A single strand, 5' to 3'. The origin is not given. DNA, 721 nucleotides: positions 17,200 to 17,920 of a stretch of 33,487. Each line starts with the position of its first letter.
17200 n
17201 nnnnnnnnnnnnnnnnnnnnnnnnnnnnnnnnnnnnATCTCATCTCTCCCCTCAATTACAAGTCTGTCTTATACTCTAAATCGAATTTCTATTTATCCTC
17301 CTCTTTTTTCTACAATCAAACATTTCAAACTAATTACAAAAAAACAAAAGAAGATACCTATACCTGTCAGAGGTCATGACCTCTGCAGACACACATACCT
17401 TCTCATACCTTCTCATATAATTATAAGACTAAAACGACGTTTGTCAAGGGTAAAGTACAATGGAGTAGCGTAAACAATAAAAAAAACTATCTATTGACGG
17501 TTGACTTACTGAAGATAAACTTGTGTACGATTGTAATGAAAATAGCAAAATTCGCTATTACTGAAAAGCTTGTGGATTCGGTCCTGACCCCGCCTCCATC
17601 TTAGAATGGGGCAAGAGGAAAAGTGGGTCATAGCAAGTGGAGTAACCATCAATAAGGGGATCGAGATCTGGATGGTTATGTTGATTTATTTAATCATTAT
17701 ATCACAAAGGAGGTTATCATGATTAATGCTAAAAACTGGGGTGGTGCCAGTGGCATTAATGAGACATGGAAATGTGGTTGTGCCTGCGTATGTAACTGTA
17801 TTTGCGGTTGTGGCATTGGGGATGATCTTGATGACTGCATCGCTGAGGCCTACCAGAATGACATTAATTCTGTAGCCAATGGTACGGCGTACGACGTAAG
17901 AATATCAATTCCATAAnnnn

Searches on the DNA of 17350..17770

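Call 10: search_rna_families(source=window, start=17350, end=17770, threshold=evalue, max_evalue=10, show_alignments=2)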
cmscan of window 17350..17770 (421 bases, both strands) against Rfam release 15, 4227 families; matches with E-value up to 10: 4.
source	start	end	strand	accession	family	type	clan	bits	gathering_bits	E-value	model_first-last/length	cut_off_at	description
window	17477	17560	+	RF01585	snoR07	Gene; snRNA; snoRNA; CD-box;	-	18.8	44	2.9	1-88/88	no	small nucleolar RNA snoR07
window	17509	17566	+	RF02294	TtnuCD18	Gene; snRNA; snoRNA; CD-box;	-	18.5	55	5.6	1-58/58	no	Tetrahymena snoRNA TtnuCD18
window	17527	17600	+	RF01284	snoR8a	Gene; snRNA; snoRNA; CD-box;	-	16.5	37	6.3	1-92/92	no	Small nucleolar RNA snoR8a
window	17533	17576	+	RF03149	RAGATH-12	Gene; sRNA;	-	12.2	75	9.4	31-73/78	no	RAGATH-12 RNA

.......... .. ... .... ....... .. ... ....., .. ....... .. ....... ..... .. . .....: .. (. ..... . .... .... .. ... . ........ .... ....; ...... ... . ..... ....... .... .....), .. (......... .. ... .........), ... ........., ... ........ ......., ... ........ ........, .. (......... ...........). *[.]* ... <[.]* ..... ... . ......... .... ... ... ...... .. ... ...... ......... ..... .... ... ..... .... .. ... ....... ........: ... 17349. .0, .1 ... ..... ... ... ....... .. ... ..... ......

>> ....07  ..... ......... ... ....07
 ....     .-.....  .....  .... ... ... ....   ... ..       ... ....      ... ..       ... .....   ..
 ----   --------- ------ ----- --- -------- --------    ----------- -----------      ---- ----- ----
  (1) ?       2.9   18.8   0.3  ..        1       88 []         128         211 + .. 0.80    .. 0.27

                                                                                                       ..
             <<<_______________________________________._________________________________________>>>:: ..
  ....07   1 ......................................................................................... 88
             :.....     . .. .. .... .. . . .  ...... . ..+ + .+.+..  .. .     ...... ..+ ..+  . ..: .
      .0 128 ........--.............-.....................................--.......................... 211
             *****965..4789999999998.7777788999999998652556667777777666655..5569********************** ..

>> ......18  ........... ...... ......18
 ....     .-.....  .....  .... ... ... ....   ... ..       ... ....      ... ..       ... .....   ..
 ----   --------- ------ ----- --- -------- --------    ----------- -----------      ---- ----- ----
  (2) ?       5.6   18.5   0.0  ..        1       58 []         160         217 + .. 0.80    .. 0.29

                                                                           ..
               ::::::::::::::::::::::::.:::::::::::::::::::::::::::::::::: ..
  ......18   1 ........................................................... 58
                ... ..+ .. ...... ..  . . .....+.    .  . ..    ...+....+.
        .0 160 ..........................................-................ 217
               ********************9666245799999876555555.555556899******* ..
